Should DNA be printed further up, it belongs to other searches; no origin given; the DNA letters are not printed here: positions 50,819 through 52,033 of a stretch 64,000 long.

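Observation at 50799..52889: Minimal integrated element at tRNA-Pro(GGG) bounded by a perfect 47-bp direct repeat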

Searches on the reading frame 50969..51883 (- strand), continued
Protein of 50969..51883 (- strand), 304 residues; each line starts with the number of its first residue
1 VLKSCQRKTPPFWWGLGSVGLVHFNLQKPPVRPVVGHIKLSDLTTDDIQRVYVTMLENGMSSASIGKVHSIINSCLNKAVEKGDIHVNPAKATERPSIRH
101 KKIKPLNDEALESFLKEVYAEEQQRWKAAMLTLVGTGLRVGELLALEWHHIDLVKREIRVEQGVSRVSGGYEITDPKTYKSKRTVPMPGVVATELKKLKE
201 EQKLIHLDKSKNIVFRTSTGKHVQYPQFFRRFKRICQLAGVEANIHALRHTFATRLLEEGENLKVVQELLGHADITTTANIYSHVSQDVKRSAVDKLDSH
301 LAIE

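Call 44: search_protein_families(library=phrogs, proteins=[P0001, L001:27-389:+], max_evalue=0.01)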
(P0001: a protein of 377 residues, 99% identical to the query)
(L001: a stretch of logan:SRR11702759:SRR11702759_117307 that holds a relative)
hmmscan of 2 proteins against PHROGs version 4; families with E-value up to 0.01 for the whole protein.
P0001 (377 aa): 10 families
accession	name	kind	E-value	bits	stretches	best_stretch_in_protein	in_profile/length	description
phrog_1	-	integration and excision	4.1e-84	285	1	16-375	120-452/611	integrase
phrog_216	-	integration and excision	4.7e-42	145.1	1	143-372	20-238/301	integrase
phrog_7685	-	integration and excision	2.3e-22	80.7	1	243-371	116-236/240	integrase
phrog_23783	-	integration and excision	1.9e-13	51.7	1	29-173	25-159/162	integrase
phrog_7269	-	integration and excision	7.7e-12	46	1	293-367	5-78/89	integrase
phrog_26960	-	unknown function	4.7e-10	40.9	1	28-143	27-141/146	-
phrog_7244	-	integration and excision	1.3e-09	38.7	1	66-224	70-223/263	integrase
phrog_34557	-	integration and excision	0.0002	22.1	1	267-374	77-182/183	integrase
phrog_23271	-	unknown function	0.00073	20.4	1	314-364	7-56/67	-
phrog_24775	-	unknown function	0.0027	18.8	0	317-357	29-68/101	-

L001:27-389:+ (121 aa): 22 families
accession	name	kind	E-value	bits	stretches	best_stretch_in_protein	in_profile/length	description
phrog_8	-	transcription regulation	5.8e-19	69.7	1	2-105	161-240/346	transcriptional regulator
phrog_4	-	transcription regulation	2.9e-13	50.6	1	1-81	135-216/400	transcriptional repressor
phrog_2328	-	transcription regulation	2.9e-12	47.5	1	3-68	16-81/128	transcriptional repressor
phrog_3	-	transcription regulation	1.9e-11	45.4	1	1-98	87-182/430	transcriptional repressor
phrog_2967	-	transcription regulation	2.1e-09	38.3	1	3-72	11-78/225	transcriptional regulator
phrog_2439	-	transcription regulation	2.2e-08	34.4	1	5-71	10-75/367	transcriptional regulator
phrog_1373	-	transcription regulation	7.3e-08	33.6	1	3-71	64-132/166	transcriptional regulator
phrog_5823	-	transcription regulation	9.5e-07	29.3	1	1-66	5-71/404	transcriptional regulator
phrog_147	-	transcription regulation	5.7e-06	27.6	1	1-65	3-70/100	transcriptional regulator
phrog_14076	-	transcription regulation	8.5e-06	27.2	1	4-47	15-61/86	transcriptional regulator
phrog_9710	-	unknown function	1.3e-05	26.2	1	21-76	33-90/95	-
phrog_6378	-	unknown function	1.7e-05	25.9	1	2-106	8-110/131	-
phrog_2104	-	unknown function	5.1e-05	24.4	1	5-41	42-78/103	-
phrog_7241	-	transcription regulation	0.00044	21.3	1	7-62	66-121/122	transcriptional regulator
phrog_9908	-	DNA, RNA and nucleotide metabolism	0.00052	20.3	1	6-76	17-87/282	DNA binding protein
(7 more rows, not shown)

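Call 71: search_protein_families(library=phrogs, proteins=[L003:7630-8568:-, L003:8577-8777:-, L003:1880-2761:-, L003:2949-3842:-, L003:9100-9459:+], max_evalue=0.001)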
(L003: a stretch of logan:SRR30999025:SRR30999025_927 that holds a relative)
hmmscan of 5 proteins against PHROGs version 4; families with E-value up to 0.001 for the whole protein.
L003:7630-8568:- (312 aa): 7 families
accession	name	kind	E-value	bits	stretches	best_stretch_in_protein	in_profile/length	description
phrog_1733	-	unknown function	5.9e-63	214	1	5-311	4-305/305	-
phrog_15609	-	unknown function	2.4e-28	100.4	1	10-260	8-249/316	-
phrog_11916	-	unknown function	8.2e-22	78.6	1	36-140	1-99/107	-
phrog_1748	-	unknown function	1.5e-15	58.1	1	6-237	43-271/302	-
phrog_12047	-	DNA, RNA and nucleotide metabolism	1.1e-08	36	1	102-256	150-298/301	ParB-like partition nuclease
phrog_15077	-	unknown function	1.3e-06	29.2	1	14-224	14-222/546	-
phrog_4571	-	unknown function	8.1e-05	23.6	1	11-245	11-218/289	-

L003:8577-8777:- (66 aa): 5 families
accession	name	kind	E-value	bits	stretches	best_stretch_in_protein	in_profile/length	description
phrog_7338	-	unknown function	1e-08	36.3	1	6-52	28-77/87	-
phrog_10045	-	DNA, RNA and nucleotide metabolism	4.8e-05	24.1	1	3-51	15-66/74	HTH DNA binding protein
phrog_668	-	DNA, RNA and nucleotide metabolism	6.9e-05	23.6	1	4-52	59-110/181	HTH DNA binding protein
phrog_66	-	integration and excision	0.00044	21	1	5-61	90-149/412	excisionase and transcriptional regulator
phrog_25262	-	unknown function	0.00069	20.6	1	7-54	33-83/106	-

L003:1880-2761:- (293 aa): 16 families
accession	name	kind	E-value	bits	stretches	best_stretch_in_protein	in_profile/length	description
phrog_16167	-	DNA, RNA and nucleotide metabolism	6.5e-53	181.5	1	1-171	2-167/315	replication initiation protein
phrog_12556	-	DNA, RNA and nucleotide metabolism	1.9e-50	173.3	1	1-106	2-107/347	replication initiation protein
phrog_17247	-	unknown function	5.6e-50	171.3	2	1-107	2-108/295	-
phrog_186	-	DNA, RNA and nucleotide metabolism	6.8e-23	82.8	1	59-268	79-261/308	DnaD-like helicase loader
phrog_1408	-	DNA, RNA and nucleotide metabolism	4.4e-21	76.6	1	1-168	2-160/302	replication initiation protein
phrog_2149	-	DNA, RNA and nucleotide metabolism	2.7e-16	61.2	1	2-130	2-130/289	replication initiation protein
phrog_8130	-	unknown function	1.6e-14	54.8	1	2-77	13-88/434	-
phrog_5810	-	DNA, RNA and nucleotide metabolism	2e-12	48.3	1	2-134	3-123/268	replication initiation protein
phrog_4016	-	DNA, RNA and nucleotide metabolism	1.4e-11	45.5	1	166-244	26-105/159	replication initiation protein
phrog_5718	-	DNA, RNA and nucleotide metabolism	2e-09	37.9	1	2-104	3-111/394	HNH endonuclease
phrog_270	-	DNA, RNA and nucleotide metabolism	6.9e-08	33.2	1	10-165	33-173/383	replication initiation protein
phrog_2562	-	DNA, RNA and nucleotide metabolism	1.4e-06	29.2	1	153-251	181-266/290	replication initiation protein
phrog_6493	-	DNA, RNA and nucleotide metabolism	8.6e-06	26.3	1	162-247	146-226/261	DnaD-like helicase loader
phrog_29927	-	DNA, RNA and nucleotide metabolism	1.7e-05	26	1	153-234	26-107/142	replication initiation protein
phrog_25071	-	unknown function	4.2e-05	24.2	1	167-250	88-171/223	-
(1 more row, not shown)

L003:2949-3842:- (297 aa): 4 families
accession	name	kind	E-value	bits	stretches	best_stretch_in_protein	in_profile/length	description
phrog_424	-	moron, auxiliary metabolic gene and host takeover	6.5e-55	187.9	1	6-271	137-363/460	phosphoadenosine phosphosulfate reductase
phrog_2302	-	moron, auxiliary metabolic gene and host takeover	4.7e-17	63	2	33-83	28-84/381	phosphoadenosine phosphosulfate reductase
phrog_15238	-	unknown function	2.8e-08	34.9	1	36-101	15-87/215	-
phrog_1550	-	moron, auxiliary metabolic gene and host takeover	0.00072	19.4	1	32-67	145-180/418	QueC-like queuosine biosynthesis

L003:9100-9459:+ (120 aa): 19 families
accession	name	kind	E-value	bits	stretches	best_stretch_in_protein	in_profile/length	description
phrog_8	-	transcription regulation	2.7e-17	64.3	1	2-76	161-239/346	transcriptional regulator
phrog_2967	-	transcription regulation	1.2e-15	58.7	1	2-116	10-121/225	transcriptional regulator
phrog_2328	-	transcription regulation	1.5e-13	51.7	1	2-69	15-82/128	transcriptional repressor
phrog_4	-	transcription regulation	2.3e-12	47.6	1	1-85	135-205/400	transcriptional repressor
phrog_3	-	transcription regulation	3.3e-11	44.6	1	1-82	87-168/430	transcriptional repressor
phrog_1373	-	transcription regulation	4.8e-10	40.7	1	5-70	66-131/166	transcriptional regulator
phrog_2439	-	transcription regulation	5.5e-10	39.7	1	3-62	8-67/367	transcriptional regulator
phrog_4836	-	transcription regulation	1.1e-07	32.6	1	4-68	77-141/194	CII-like regulator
phrog_5823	-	transcription regulation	1.5e-07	31.9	1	1-62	5-67/404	transcriptional regulator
phrog_7241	-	transcription regulation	9.6e-07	29.9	1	7-62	66-121/122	transcriptional regulator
phrog_147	-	transcription regulation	9.7e-07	30.1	1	1-65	3-70/100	transcriptional regulator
phrog_2104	-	unknown function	2.1e-06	28.9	1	5-44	42-81/103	-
phrog_6378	-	unknown function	8.7e-06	26.8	1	2-113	8-124/131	-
phrog_9908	-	DNA, RNA and nucleotide metabolism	0.00018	21.7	1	5-59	16-70/282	DNA binding protein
phrog_3037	-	transcription regulation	0.0003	21.6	1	2-68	26-81/189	transcriptional repressor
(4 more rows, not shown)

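Call 78: search_dna_similar(query=P0001, collection=phages, mode=protein, max_rows=10)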
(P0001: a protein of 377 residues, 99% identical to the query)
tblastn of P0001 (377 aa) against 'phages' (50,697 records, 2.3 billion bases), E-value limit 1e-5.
Records with a match: 2802; places in all: 2818; records where one place covers at least 80% of the query: 1033.
Best place of each record, by identity: <60% 2802.
By first word of the organism name: Mycobacterium 751; Streptococcus 632; Staphylococcus 307; Gordonia 247; Bacteriophage 115; Paenibacillus 89; Arthrobacter 80; Listeria 58; Pseudomonas 53; Lactobacillus 49; and 80 more.
By host as written in the record: Mycobacterium smegmatis mc2 155 485; - 223; Gordonia terrae 3612 209; Mycobacterium smegmatis mc#155 108; Staphylococcus aureus 99; Listeria monocytogenes 42; Paenibacillus larvae 38; Helicobacter pylori 33; and 885 more.
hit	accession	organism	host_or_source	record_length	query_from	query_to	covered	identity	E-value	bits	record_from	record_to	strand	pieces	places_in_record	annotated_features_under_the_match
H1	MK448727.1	Streptococcus phage Javan291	Streptococcus marmotae HTS5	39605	6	376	98%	30.5%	5e-27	118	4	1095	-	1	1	mobile element protein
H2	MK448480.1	Streptococcus satellite phage Javan410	Streptococcus parauberis SP-llh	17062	6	367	96%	31.1%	2e-28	122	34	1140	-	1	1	integrase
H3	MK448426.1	Streptococcus satellite phage Javan319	Streptococcus mitis P-2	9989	6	366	96%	30.7%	7e-25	112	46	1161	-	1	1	integrase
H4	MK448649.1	Streptococcus satellite phage Javan760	Streptococcus pneumoniae USA31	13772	6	366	96%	30.7%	4e-24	110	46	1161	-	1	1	integrase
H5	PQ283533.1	Enterococcus phage vB_ElaS_B1578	Enterococcus sp. VKM B-1578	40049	6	374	98%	30.0%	4e-28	122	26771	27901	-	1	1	site-specific integrase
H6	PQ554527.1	Acinetobacter phage D2SVT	Acinetobacter baumannii AB5075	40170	6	374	98%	30.0%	4e-28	122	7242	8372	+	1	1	integrase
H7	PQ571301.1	Enterococcus phage EH-TP1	Enterococcus hirae BBCO_MU_1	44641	6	374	98%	30.0%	2e-25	114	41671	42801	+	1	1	integrase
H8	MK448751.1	Streptococcus phage Javan399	Streptococcus parauberis N198_2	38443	6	372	97%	30.1%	6e-27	118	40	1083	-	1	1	integrase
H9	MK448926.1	Streptococcus phage Javan392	Streptococcus parauberis KRS-02083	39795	6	372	97%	30.1%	8e-27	118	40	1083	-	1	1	integrase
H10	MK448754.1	Streptococcus phage Javan411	Streptococcus parauberis SRR067675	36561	6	372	97%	30.1%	1e-26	117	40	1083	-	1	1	integrase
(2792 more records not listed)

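Call 79: search_solved_structures(query=P0001, max_evalue=0.001)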
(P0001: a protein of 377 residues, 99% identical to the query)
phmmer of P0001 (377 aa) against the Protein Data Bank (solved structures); distinct sequences matched with E-value up to 0.001: 22.
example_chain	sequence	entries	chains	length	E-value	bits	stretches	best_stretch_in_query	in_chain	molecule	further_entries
6emy_A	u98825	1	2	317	2e-21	79.6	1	117-370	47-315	Int protein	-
6en0_A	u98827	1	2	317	2.7e-21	79.2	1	117-370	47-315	Int protein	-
6emz_A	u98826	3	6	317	7.1e-21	77.8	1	117-370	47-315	Int protein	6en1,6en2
1a0p_A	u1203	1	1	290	1.5e-18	70.2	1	113-361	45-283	SITE-SPECIFIC RECOMBINASE XERD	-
2kkp_A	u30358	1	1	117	2.8e-16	62.7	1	67-169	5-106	Phage integrase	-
3nkh_A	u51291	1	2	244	5.4e-15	58.4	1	209-371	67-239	Integrase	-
5dcf_A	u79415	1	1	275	2.3e-14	56.4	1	196-362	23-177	Tyrosine recombinase XerD,DNA translocase FtsK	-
4a8e_A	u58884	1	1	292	7.3e-14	54.7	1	175-369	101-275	PROBABLE TYROSINE RECOMBINASE XERC-LIKE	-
5vfz_A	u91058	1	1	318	8.3e-12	48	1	306-372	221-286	Gp33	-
5hxy_A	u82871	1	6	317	2.6e-11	46.3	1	175-364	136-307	Tyrosine recombinase XerA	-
2a3v_A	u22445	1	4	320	5.7e-11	45.2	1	299-359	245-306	site-specific recombinase IntI4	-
1z1b_A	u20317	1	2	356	1.6e-09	40.5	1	65-350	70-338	Integrase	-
5j0n_E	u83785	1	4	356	2.8e-09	39.7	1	65-350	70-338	Integrase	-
1z1g_A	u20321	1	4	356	3.2e-09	39.5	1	65-350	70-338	Integrase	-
1z19_A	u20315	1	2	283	5.8e-09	38.6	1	73-350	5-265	Integrase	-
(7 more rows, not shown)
